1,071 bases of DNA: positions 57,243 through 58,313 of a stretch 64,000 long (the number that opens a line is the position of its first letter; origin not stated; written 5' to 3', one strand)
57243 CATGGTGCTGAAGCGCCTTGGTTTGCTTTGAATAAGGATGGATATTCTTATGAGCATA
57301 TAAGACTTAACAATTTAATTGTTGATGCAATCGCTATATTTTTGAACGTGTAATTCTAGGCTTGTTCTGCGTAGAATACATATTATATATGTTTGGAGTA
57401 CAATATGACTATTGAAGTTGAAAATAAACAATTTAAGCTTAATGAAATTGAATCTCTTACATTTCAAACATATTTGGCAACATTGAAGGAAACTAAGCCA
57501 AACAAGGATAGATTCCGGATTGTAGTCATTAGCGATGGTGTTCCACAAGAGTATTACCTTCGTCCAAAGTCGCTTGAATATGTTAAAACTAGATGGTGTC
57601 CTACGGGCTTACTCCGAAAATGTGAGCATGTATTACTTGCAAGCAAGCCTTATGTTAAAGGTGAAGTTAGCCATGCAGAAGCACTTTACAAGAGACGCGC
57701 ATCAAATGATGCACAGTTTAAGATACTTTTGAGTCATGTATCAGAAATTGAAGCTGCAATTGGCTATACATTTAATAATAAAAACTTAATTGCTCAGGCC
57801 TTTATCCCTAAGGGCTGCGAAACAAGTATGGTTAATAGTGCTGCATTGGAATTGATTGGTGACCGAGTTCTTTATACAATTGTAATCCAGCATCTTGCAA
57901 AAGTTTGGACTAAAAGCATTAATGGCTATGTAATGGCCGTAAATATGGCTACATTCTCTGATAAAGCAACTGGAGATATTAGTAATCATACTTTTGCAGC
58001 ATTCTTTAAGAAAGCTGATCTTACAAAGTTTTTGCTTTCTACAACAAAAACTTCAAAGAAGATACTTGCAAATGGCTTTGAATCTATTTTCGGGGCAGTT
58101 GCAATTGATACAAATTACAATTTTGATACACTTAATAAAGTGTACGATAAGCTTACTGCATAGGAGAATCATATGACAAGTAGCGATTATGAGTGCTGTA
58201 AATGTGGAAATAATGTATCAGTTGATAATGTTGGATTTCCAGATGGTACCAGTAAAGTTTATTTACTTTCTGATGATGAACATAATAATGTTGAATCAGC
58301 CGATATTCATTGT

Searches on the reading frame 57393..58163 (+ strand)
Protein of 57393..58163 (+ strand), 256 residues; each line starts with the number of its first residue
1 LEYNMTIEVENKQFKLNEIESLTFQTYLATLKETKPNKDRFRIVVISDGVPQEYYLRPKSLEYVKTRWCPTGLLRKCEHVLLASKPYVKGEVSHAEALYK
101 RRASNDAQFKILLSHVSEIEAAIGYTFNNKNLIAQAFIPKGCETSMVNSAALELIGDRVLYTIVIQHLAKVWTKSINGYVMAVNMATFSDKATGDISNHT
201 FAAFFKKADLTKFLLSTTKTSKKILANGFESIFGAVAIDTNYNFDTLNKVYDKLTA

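Call 39: search_protein_families(library=pfam, proteins=[window:57393-58163:+], max_evalue=0.001)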
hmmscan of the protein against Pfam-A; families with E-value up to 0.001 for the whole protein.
window:57393-58163:+ (256 aa): 1 family
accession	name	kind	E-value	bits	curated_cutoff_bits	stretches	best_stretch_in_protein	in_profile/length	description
PF00636.31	Ribonuclease_3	-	1.1e-06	29.8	27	1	151-240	2-101/102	Ribonuclease III domain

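Call 55: search_protein_families(library=ncbifam, proteins=[window:57393-58163:+], max_evalue=0.001)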
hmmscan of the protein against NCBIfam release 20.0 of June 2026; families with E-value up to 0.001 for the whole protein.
window:57393-58163:+ (256 aa): 1 family
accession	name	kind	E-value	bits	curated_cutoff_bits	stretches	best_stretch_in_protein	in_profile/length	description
TIGR02191.1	RNaseIII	equivalog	3.1e-10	40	166.25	1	120-250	2-132/219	ribonuclease III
